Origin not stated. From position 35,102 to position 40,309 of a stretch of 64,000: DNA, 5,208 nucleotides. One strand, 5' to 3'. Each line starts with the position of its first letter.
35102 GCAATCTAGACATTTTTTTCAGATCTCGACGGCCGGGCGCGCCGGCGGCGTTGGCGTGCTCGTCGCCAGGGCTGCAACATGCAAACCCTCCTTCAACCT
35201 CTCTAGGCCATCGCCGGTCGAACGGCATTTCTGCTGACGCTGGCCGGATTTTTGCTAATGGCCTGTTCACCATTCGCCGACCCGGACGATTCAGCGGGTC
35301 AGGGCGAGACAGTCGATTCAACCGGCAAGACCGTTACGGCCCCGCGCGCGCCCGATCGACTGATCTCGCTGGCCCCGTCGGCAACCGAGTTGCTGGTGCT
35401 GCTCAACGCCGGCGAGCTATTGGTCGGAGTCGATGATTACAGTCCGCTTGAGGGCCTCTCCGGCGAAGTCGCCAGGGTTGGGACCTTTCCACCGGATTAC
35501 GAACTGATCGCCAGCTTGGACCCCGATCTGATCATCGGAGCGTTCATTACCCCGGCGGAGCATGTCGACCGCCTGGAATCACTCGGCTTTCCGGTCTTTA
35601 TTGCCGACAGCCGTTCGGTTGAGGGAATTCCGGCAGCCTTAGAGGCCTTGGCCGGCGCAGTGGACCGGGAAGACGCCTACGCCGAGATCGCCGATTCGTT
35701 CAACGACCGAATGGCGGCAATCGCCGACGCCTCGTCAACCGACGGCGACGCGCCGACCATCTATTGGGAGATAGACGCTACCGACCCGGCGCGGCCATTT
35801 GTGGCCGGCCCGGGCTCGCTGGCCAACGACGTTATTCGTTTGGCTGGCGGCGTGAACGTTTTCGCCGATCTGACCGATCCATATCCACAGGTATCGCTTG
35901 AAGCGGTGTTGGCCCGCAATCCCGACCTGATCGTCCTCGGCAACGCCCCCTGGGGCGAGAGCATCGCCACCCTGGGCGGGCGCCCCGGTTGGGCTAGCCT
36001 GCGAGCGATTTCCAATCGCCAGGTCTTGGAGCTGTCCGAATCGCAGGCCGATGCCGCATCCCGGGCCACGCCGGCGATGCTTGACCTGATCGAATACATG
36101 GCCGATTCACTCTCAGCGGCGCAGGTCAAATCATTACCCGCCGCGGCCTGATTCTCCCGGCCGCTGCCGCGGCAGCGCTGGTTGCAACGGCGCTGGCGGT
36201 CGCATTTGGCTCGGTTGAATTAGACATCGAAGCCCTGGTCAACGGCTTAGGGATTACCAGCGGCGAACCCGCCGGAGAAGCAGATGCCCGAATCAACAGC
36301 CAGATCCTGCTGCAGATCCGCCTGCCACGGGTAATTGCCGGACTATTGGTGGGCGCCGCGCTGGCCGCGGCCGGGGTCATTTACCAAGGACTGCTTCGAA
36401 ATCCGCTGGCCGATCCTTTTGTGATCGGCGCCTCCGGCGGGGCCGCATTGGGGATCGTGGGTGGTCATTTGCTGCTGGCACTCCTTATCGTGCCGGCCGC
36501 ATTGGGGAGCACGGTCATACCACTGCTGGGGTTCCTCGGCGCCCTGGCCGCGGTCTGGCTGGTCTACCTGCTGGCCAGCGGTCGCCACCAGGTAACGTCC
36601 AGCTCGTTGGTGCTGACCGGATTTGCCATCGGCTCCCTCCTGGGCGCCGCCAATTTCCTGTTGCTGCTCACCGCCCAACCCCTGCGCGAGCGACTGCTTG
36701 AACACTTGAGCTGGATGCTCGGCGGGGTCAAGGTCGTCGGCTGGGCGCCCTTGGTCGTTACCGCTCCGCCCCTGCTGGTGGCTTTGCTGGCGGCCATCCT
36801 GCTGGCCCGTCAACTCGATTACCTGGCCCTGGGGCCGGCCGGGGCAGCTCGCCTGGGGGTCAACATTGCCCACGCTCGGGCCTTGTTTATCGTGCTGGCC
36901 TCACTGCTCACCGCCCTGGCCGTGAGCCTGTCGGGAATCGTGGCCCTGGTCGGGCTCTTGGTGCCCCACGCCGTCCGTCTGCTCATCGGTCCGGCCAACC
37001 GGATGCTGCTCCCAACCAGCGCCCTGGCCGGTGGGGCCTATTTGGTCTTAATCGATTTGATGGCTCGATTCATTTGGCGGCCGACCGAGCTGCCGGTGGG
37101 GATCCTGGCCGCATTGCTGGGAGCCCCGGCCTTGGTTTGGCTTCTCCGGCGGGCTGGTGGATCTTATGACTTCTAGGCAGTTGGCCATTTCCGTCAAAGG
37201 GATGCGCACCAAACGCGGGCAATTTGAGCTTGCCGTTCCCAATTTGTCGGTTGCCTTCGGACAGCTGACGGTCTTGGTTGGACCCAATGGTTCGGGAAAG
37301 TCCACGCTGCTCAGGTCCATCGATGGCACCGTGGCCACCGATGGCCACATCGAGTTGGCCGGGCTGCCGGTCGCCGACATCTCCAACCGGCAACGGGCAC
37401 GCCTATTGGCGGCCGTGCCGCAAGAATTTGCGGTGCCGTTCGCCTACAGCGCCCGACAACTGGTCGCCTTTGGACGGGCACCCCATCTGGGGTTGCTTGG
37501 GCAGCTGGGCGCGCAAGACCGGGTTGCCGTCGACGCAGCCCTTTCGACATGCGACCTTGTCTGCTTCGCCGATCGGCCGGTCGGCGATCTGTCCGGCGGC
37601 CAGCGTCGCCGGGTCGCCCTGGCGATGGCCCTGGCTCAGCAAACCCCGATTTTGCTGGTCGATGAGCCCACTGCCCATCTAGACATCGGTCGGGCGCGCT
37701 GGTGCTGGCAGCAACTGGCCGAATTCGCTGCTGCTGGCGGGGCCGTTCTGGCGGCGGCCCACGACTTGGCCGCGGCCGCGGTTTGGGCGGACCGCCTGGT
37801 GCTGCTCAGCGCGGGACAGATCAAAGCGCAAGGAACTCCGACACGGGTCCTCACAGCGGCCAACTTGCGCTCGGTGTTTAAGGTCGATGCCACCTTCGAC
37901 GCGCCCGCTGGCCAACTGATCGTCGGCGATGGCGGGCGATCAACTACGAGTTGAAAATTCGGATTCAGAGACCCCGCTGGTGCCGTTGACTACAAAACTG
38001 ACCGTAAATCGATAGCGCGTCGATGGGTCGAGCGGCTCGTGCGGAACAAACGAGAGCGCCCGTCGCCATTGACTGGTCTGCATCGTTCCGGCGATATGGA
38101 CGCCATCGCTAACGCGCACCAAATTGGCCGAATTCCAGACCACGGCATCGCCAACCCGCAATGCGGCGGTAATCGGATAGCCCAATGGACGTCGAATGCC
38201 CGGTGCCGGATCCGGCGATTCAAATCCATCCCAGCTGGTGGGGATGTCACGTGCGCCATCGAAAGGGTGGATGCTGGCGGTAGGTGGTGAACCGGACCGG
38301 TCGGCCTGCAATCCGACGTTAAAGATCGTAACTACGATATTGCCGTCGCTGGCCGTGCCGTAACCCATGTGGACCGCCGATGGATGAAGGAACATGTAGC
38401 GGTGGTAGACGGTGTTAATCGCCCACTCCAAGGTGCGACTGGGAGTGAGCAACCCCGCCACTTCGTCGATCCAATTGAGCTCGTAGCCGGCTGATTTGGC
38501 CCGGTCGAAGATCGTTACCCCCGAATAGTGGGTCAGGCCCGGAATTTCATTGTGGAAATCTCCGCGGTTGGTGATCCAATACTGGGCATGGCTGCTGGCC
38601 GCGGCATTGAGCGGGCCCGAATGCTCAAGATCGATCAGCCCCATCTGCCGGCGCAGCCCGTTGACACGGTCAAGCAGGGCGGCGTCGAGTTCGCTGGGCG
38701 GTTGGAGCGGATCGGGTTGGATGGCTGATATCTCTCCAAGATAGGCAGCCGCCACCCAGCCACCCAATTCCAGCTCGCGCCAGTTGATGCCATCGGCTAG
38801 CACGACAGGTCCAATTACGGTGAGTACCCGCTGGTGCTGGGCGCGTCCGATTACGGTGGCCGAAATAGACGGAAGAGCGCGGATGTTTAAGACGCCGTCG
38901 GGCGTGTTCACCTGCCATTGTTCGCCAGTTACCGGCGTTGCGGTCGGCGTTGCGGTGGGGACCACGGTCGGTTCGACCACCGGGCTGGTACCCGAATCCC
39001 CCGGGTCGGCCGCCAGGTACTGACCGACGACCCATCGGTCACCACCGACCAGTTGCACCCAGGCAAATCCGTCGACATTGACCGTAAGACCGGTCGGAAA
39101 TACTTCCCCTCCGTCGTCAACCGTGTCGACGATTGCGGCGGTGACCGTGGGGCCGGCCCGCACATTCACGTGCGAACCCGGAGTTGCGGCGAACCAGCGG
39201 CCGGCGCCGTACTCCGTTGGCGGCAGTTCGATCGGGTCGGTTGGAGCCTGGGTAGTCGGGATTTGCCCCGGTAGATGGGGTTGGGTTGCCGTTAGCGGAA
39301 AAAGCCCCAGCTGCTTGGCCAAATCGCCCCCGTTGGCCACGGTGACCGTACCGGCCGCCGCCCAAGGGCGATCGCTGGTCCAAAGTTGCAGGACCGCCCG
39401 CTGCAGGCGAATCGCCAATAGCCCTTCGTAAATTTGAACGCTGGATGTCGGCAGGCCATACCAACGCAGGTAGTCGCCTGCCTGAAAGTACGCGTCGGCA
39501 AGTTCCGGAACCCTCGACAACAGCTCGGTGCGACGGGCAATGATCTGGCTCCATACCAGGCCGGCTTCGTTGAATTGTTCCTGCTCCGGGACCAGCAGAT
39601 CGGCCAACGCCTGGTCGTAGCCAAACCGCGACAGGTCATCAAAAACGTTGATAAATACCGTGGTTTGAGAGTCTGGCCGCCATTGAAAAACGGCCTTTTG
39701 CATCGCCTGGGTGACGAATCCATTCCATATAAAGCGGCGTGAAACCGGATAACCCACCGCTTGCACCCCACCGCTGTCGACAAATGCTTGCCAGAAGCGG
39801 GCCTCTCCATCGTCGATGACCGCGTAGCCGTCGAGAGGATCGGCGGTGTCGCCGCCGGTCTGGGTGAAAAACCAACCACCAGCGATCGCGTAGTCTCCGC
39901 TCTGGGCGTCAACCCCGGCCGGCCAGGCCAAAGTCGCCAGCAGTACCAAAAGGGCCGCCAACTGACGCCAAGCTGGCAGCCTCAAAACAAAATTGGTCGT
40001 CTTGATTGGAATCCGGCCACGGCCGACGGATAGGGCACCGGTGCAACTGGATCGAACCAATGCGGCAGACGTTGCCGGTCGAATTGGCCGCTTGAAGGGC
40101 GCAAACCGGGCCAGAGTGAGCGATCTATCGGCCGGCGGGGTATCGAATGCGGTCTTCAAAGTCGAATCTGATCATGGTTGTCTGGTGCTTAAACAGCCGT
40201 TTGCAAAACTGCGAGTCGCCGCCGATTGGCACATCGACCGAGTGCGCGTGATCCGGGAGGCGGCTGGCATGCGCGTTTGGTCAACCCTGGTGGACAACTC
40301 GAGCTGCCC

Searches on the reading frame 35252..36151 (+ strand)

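Call 44: search_protein_families(library=pfam, proteins=[window:35252-36151:+])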
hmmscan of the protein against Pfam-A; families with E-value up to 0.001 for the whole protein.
window:35252-36151:+ (299 aa): 1 family
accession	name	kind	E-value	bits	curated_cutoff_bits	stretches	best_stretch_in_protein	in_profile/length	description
PF01497.23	Peripla_BP_2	-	3.7e-31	108.8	27.5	1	38-262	2-232/235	Periplasmic binding protein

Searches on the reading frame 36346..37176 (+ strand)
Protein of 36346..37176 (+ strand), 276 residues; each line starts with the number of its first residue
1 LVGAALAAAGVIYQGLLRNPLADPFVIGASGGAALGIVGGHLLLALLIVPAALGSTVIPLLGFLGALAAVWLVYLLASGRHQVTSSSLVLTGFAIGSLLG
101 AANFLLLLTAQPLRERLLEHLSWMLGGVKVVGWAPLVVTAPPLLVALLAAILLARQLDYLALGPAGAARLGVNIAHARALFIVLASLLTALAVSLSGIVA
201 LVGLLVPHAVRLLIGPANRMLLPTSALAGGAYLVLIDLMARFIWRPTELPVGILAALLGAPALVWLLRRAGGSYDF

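Call 44: search_protein_families(library=pfam, proteins=[window:36346-37176:+])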
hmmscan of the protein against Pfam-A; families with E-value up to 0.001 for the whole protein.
window:36346-37176:+ (276 aa): 1 family
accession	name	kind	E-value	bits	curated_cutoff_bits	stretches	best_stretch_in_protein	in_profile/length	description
PF01032.23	FecCD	-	1.3e-66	225.3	26.5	1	1-269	51-311/311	FecCD transport family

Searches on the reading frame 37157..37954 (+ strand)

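Call 44: search_protein_families(library=pfam, proteins=[window:37157-37954:+])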
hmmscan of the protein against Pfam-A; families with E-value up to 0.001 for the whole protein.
window:37157-37954:+ (265 aa): 7 families
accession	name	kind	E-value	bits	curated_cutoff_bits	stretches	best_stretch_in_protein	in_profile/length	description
PF00005.33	ABC_tran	-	4.6e-27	95.7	25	1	29-173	5-137/137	ABC transporter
PF13304.12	AAA_21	-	4.6e-11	43.8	27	1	37-60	1-30/304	AAA domain, putative AbiEii toxin, Type IV TA system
PF02463.25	SMC_N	-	1.6e-08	34.7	40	0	36-55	25-44/220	RecF/RecN/SMC N terminal domain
PF13476.12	AAA_23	-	8.4e-05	23.7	27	1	34-55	17-39/201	AAA domain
PF13191.12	AAA_16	-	0.00014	22.8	32.6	1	36-156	25-119/167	AAA ATPase domain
PF13175.12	AAA_15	-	0.00015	22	32.1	1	31-56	18-44/374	AAA ATPase domain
PF13555.12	AAA_29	-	0.00044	20.4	27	0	37-52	24-39/61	P-loop containing region of AAA domain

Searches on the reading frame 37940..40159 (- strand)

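Call 44: search_protein_families(library=pfam, proteins=[window:37940-40159:-])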
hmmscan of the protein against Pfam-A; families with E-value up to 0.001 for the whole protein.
window:37940-40159:- (739 aa): 2 families
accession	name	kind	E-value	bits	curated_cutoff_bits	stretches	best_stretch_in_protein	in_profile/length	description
PF08239.17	SH3_3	-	3.7e-07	30.6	27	0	330-382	2-53/54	Bacterial SH3 domain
PF00188.32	CAP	-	4.8e-07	31.1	21.1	1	496-608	1-108/117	Cysteine-rich secretory protein family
